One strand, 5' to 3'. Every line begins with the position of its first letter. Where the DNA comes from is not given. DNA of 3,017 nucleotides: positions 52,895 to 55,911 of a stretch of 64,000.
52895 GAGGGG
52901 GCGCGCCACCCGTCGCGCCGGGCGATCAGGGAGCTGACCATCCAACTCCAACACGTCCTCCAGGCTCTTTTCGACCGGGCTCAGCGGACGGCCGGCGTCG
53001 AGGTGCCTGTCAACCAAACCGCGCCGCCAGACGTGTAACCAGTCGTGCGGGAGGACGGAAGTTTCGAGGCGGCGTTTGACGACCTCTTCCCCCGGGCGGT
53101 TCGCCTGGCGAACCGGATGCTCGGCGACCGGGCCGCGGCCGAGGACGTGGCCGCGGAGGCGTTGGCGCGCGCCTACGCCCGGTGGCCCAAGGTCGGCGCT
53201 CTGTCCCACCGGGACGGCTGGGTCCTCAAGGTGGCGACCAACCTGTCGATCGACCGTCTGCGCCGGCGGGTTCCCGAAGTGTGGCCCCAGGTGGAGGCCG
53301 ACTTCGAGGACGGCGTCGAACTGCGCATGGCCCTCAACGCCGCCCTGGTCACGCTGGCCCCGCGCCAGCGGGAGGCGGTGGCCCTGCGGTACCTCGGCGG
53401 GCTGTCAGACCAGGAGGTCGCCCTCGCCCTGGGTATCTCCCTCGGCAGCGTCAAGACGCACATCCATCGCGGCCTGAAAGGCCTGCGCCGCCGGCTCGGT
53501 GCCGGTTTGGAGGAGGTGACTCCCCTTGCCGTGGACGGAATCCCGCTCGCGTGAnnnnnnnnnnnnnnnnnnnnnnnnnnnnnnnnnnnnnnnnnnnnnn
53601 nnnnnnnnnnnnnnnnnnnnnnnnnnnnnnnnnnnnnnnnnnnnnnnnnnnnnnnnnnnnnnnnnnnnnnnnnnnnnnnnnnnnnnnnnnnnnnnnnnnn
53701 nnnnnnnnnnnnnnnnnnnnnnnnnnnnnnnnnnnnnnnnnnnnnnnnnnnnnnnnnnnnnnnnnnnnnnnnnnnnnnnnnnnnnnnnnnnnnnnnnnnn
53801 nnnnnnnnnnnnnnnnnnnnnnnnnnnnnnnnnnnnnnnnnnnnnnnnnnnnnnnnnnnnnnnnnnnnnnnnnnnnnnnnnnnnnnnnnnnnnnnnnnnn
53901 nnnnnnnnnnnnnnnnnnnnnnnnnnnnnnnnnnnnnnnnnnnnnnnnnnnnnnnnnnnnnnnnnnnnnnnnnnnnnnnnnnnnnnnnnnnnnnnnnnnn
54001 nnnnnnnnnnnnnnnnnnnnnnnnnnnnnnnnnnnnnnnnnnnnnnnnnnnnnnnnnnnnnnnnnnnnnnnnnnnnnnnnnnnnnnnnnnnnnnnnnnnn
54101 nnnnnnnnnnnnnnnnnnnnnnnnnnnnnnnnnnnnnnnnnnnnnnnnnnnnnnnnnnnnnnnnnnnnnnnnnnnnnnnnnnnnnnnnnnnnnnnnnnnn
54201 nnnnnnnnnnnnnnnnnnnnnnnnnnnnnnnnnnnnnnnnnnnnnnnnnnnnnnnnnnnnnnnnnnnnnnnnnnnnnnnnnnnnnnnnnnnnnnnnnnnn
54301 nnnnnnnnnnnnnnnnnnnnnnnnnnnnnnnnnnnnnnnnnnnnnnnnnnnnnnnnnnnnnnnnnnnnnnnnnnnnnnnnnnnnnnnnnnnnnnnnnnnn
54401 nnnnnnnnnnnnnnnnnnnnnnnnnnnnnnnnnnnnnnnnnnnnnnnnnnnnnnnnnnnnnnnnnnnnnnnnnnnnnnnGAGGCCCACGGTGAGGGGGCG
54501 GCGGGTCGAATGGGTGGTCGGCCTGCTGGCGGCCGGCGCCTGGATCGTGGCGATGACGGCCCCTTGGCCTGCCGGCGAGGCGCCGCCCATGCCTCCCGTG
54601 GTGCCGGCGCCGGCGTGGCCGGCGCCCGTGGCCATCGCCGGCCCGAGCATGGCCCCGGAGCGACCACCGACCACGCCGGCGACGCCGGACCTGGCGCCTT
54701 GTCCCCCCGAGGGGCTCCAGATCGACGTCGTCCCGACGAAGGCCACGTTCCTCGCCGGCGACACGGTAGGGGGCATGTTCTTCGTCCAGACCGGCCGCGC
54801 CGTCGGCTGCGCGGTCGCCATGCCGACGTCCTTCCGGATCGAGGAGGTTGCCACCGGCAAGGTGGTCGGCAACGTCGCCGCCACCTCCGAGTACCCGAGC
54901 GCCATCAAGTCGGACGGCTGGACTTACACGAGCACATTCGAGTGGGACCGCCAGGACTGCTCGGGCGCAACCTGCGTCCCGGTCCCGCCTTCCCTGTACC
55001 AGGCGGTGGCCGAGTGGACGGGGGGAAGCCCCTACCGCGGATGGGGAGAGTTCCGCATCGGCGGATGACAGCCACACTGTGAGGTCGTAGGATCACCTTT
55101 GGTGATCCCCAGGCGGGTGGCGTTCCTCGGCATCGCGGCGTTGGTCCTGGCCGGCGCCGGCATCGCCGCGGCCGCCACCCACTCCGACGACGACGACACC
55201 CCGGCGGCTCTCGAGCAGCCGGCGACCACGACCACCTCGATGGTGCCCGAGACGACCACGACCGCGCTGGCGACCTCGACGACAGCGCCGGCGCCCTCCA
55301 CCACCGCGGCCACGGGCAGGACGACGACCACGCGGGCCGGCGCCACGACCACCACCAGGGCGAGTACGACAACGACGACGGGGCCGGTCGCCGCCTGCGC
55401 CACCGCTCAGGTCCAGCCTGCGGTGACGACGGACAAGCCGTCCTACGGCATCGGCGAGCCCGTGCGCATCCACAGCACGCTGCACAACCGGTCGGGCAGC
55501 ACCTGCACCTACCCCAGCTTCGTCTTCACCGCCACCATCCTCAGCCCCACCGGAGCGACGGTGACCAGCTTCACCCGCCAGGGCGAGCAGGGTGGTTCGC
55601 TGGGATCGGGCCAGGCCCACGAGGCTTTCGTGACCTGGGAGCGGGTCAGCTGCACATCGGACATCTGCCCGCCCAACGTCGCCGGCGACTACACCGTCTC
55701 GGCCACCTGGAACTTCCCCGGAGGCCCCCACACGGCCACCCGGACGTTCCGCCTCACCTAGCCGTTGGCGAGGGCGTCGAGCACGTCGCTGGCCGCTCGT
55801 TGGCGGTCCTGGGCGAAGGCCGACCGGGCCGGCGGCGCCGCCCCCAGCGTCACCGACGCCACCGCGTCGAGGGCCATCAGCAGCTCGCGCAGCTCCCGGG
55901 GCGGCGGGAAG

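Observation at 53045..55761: ECF sigma factor followed by a tandem triplication of a membrane-anchored four-Cys extracytoplasmic domain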

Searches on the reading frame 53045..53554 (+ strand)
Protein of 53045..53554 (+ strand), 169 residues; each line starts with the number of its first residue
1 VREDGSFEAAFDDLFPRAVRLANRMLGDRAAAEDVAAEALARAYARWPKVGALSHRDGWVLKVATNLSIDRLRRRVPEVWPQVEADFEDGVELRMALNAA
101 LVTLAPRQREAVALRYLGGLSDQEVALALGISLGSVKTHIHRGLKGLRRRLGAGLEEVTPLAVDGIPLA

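Call 3: search_protein_families(library=pfam, proteins=[window:53045-53554:+], max_evalue=1)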
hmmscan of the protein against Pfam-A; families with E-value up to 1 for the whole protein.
window:53045-53554:+ (169 aa): 8 families
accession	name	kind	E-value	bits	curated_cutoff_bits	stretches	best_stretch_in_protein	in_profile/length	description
PF08281.18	Sigma70_r4_2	-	1e-15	57.6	25.7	1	95-145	2-52/54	Sigma-70, region 4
PF04545.22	Sigma70_r4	-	5.8e-12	45.4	24.1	1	100-148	1-49/50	Sigma-70, region 4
PF04542.20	Sigma70_r2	-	3e-10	40.2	24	1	14-75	5-68/71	Sigma-70 region 2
PF07638.17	Sigma70_ECF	-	7.7e-07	29.6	21.1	1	88-139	121-171/185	ECF sigma factor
PF00196.25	GerE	-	0.0066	16.5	23.5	1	104-142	3-40/57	Bacterial regulatory proteins, luxR family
PF13384.12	HTH_23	-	0.0075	16.5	24.6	1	107-142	5-40/50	Homeodomain-like domain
PF13412.12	HTH_24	-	0.072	13.1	21.9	1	118-140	16-38/48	Winged helix-turn-helix DNA-binding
PF13518.12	HTH_28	-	0.097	13.2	25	1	108-148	1-45/52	Helix-turn-helix domain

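Call 4: search_protein_families(library=ncbifam, proteins=[window:53045-53554:+], max_evalue=1)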
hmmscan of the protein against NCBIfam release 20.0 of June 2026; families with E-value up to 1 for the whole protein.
window:53045-53554:+ (169 aa): 108 families (the best 25 are shown)
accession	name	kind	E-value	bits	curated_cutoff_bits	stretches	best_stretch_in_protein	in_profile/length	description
TIGR02983.1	SigE-fam_strep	subfamily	4.4e-38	130.7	141.55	1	3-152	4-159/162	SigE family RNA polymerase sigma factor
NF007223.0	PRK09641.1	equivalog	2.2e-24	86.3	209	2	18-98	31-111/187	RNA polymerase sigma factor SigW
TIGR02948.1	SigW_bacill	equivalog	4.6e-24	85.5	243.1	2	18-99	31-112/187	RNA polymerase sigma factor SigW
NF004113.0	PRK05602.1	equivalog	3e-23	82.5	208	1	8-151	48-201/211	RNA polymerase sigma factor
NF009176.0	PRK12524.1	equivalog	1.7e-22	80.2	264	1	13-152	34-185/196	RNA polymerase sigma factor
TIGR02937.1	sigma70-ECF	superfamily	1.3e-20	73.7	42.9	1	8-151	4-165/165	sigma-70 family RNA polymerase sigma factor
TIGR02985.1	Sig70_bacteroi1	subfamily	2.8e-18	66.7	126.4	1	6-151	2-162/162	RNA polymerase sigma-70 factor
NF007229.0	PRK09647.1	equivalog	3e-18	66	265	1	17-153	56-204/220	RNA polymerase sigma factor SigE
NF007227.0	PRK09645.1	subfamily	4.3e-16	59.3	202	1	18-151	26-170/177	sigma-70 family RNA polymerase sigma factor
NF006550.0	PRK09047.1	equivalog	1.3e-15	57.4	173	1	92-153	128-189/194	RNA polymerase sigma factor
NF009179.0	PRK12527.1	equivalog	1.7e-15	57.4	162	1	18-151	8-153/159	RNA polymerase sigma factor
NF007228.0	PRK09646.1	subfamily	5.5e-15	55.5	226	1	3-153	28-192/194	ECF RNA polymerase sigma factor SigK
TIGR02959.1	SigZ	equivalog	5.6e-15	55.6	168.65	1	26-151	16-148/170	RNA polymerase sigma factor SigZ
NF058625.1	sigma_PG0214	equivalog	7.7e-15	55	130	1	5-151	4-161/170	GFO_1088 family ECF-type sigma factor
TIGR02960.1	SigX5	hypoth_equivalog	4e-14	52.5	264.75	2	93-154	132-193/322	RNA polymerase sigma-70 factor, TIGR02960 family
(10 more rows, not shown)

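Call 39: search_solved_structures(query=window:53045-53554:+, max_evalue=0.001)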
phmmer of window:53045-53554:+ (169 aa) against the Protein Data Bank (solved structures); distinct sequences matched with E-value up to 0.001: 17.
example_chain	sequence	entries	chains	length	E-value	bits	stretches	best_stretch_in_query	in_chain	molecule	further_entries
5wuq_A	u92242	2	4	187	3.5e-18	69.4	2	12-93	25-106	ECF RNA polymerase sigma factor SigW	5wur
9m9d_F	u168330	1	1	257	6.1e-16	62.1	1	16-155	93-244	ECF RNA polymerase sigma factor SigE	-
9m9e_F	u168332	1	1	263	6.6e-16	62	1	16-155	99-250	ECF RNA polymerase sigma factor SigE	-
9m98_F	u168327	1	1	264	6.7e-16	62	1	16-155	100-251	ECF RNA polymerase sigma factor SigE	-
6dv9_F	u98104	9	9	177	5.6e-10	42.7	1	8-151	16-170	ECF RNA polymerase sigma factor SigL | RNA polymerase sigma factor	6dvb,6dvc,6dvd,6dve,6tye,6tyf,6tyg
7qh5_A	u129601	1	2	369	9.6e-09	38.7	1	91-152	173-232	RNA polymerase sigma factor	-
6dxo_A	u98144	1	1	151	1.6e-08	38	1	7-151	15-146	RNA polymerase ECF-subfamily sigma factor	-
6jcy_F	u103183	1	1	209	1.8e-07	34.6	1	20-151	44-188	ECF RNA polymerase sigma factor SigH,ECF RNA polymerase sigma factor SigE,ECF RNA polymera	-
2q1z_A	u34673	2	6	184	3.2e-07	33.8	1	8-151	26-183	RpoE, ECF SigE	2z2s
6jhe_A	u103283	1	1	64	7.8e-06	29.3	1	98-151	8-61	ECF RNA polymerase sigma factor SigW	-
5zx2_F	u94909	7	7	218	1.3e-05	28.5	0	20-122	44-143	ECF RNA polymerase sigma factor SigH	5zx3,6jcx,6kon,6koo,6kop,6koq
4nqw_A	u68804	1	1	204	2.6e-05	27.6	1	6-151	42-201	ECF RNA polymerase sigma factor SigK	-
3vep_D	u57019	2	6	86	3e-05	27.4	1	96-151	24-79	Probable RNA polymerase sigma-D factor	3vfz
5uxx_A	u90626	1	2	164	6.7e-05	26.2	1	27-149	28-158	RNA polymerase sigma factor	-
8z6g_B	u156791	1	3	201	0.00035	23.9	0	20-158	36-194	RNA polymerase sigma factor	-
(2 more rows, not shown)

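Call 65: list_cluster_members(proteins=[P0001, P0051, window:53045-53554:+])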
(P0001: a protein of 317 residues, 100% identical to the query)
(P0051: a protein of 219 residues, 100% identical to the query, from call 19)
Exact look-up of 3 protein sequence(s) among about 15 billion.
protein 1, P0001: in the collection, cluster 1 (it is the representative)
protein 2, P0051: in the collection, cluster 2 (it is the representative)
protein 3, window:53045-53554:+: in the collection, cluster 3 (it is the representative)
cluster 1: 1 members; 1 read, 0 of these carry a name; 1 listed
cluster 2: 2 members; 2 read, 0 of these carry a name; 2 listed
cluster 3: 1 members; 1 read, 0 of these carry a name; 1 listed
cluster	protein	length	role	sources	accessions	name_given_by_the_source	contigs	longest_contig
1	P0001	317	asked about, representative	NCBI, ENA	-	-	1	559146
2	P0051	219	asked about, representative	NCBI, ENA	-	-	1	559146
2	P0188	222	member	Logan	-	-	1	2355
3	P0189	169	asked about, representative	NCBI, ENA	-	-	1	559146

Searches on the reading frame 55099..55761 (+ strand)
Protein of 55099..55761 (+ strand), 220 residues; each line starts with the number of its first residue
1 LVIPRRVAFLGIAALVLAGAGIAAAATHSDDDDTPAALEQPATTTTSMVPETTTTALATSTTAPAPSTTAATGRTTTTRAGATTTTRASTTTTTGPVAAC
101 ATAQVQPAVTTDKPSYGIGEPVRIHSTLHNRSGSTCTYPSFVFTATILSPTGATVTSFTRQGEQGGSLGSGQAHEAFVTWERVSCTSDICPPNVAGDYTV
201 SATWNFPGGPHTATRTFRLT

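Call 3: search_protein_families(library=pfam, proteins=[window:55099-55761:+], max_evalue=1)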
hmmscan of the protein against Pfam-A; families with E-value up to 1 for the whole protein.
window:55099-55761:+ (220 aa): 1 family
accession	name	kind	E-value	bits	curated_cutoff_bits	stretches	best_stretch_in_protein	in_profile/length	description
PF02752.27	Arrestin_C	-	0.053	14.3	27.7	1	104-136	4-36/137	Arrestin (or S-antigen), C-terminal domain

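Call 4: search_protein_families(library=ncbifam, proteins=[window:55099-55761:+], max_evalue=1)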
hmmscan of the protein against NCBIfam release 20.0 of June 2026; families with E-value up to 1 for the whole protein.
window:55099-55761:+ (220 aa): 1 family
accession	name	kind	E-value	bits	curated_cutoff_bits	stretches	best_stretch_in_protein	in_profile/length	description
NF033761.1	gliding_GltJ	equivalog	0.019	14.1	450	1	12-113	378-483/671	adventurous gliding motility protein GltJ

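Call 19: find_homologous_proteins(query=window:55099-55761:+, max_evalue=0.001)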
Query window:55099-55761:+ (220 aa): 87 proteins with E <= 0.001 among 8000 candidates.
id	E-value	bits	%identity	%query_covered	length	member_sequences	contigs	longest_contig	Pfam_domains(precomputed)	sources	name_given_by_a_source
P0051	3.9e-130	449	100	100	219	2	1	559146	-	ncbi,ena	-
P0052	6.8e-114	396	80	100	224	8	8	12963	-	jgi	jgi:hypothetical protein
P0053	1.4e-102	359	82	100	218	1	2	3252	-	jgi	jgi:hypothetical protein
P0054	1.5e-102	359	82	100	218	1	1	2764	-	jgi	jgi:hypothetical protein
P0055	2.7e-102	359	76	100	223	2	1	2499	-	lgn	-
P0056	2.5e-101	355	78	100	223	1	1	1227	-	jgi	jgi:hypothetical protein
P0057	1.2e-96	340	70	100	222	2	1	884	-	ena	-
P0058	5.7e-96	338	71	100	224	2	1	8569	-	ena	-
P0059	6.5e-95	334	74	100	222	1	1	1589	-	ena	-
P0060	3.1e-94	332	71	100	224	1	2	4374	-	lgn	-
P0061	9.1e-93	327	67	100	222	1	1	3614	-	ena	-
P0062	1.6e-92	327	71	100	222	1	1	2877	-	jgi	jgi:hypothetical protein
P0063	7.0e-92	325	68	100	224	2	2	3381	-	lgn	-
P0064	9.0e-92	324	66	100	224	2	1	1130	-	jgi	jgi:hypothetical protein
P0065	2.2e-91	323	66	100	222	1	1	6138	-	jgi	jgi:cell division septation protein DedD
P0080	6.9e-88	311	67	100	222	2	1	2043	PF25929.1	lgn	-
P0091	4.6e-83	296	64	97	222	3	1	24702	PF25929.1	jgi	jgi:hypothetical protein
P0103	2.4e-79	284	67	100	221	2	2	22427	PF25929.1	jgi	-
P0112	4.2e-74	266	64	88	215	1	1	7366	PF25929.1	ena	-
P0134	4.7e-16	77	36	98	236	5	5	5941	-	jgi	jgi:hypothetical protein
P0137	8.6e-7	47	28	50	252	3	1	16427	-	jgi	-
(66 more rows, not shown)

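Call 20: search_protein_families(library=pfam, proteins=[P0080, P0091, P0103, P0112, P0137, P0134], max_evalue=1)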
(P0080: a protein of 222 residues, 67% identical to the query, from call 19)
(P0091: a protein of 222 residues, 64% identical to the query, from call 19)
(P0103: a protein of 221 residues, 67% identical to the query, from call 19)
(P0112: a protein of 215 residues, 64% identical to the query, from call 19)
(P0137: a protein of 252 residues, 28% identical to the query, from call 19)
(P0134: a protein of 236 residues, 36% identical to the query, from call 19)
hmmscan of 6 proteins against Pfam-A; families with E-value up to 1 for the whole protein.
P0080 (222 aa): 1 family
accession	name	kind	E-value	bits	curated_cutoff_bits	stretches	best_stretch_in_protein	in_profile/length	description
PF02752.27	Arrestin_C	-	0.024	15.4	27.7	1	105-138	3-36/137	Arrestin (or S-antigen), C-terminal domain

P0091 (222 aa): 3 families
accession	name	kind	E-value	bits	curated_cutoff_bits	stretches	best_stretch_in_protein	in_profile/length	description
PF01835.25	MG2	-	0.011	16.5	32.8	1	109-161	2-52/96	MG2 domain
PF02752.27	Arrestin_C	-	0.012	16.3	27.7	1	105-138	3-36/137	Arrestin (or S-antigen), C-terminal domain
PF12690.13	BsuPI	-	0.19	12.1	22.9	0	170-205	68-95/101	Intracellular proteinase inhibitor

P0103 (221 aa): 3 families
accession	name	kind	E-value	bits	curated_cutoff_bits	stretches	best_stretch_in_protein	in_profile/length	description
PF12690.13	BsuPI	-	0.059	13.8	22.9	0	169-204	68-95/101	Intracellular proteinase inhibitor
PF02752.27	Arrestin_C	-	0.21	12.3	27.7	1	105-137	4-36/137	Arrestin (or S-antigen), C-terminal domain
PF07010.17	Endomucin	-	0.23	11.8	26.6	1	21-122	33-128/260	Endomucin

P0112 (215 aa): 1 family
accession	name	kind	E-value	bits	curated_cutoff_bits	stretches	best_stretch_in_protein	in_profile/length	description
PF12690.13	BsuPI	-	0.041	14.3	22.9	0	163-198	68-95/101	Intracellular proteinase inhibitor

P0137 (252 aa): 1 family
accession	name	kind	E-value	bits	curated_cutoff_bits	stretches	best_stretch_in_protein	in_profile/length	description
PF14016.12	DUF4232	-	0.00023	21.8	27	1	125-217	1-89/129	Domain of unknown function (DUF4232)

P0134 (236 aa): 0 families

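Call 44: predict_structure(alignment_id=A3)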
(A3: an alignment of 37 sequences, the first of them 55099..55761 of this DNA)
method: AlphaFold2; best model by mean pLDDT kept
length: 220 residues; sequences in the alignment: 37
mean_pLDDT: 72.8   pTM: 0.56
mean pLDDT of the five models: 72.8, 72.7, 72.5, 71.8, 69.8
residues with pLDDT >= 90: 100; 70-90: 15; 50-70: 41; < 50: 64
segments of 3 or more residues with pLDDT < 50: 1-4, 18-26, 31-35, 37-39, 49-82
pLDDT, mean of each block of 10 residues (from residue 1): 48 49 45 47 49 42 40 42 59 72 95 95 97 94 97 95 92 96 67 86 95 97
secondary structure, 60 per line:
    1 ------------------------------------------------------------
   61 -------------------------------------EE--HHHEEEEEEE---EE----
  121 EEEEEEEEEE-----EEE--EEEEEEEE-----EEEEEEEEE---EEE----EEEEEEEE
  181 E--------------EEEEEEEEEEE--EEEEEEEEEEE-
elements in order: E105-111 E121-130 E136-138 E141-148 E154-162 E166-168 E173-181 E196-206 E209-219

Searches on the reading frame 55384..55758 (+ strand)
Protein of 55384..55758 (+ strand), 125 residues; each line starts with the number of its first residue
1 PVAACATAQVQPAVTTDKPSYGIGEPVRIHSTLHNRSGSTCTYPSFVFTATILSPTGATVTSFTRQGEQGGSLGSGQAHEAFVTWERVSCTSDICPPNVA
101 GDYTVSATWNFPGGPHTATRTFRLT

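Call 75: find_homologous_proteins(query=A6, max_evalue=0.001)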
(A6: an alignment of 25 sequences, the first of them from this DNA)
Query A6 (25 sequences) (125 aa, profile of the alignment): 72 proteins with E <= 0.001 among 1646 candidates.
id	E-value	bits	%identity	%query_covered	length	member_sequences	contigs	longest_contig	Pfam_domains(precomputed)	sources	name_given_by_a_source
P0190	1.1e-44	169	36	97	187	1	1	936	-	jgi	jgi:hypothetical protein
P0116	6.5e-39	151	66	94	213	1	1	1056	-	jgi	jgi:hypothetical protein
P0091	9.5e-39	150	66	96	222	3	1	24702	PF25929.1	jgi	jgi:hypothetical protein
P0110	1.3e-38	150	63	96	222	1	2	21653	-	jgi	jgi:hypothetical protein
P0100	3.9e-38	148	65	100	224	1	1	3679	-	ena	-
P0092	4.1e-38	148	62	100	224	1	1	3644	-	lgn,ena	-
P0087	5.1e-38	148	70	93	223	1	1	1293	-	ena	-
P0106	6.0e-38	148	62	100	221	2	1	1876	-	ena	-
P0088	7.5e-38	147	61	100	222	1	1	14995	-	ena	-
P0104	1.2e-37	147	62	94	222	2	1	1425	-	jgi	-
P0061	1.3e-37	147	74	94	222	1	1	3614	-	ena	-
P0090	1.6e-37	146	67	99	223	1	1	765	-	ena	-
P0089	1.8e-37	146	66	100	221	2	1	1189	-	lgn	-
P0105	2.1e-37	146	64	94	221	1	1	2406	-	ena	-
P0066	3.1e-37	145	76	99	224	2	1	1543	-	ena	-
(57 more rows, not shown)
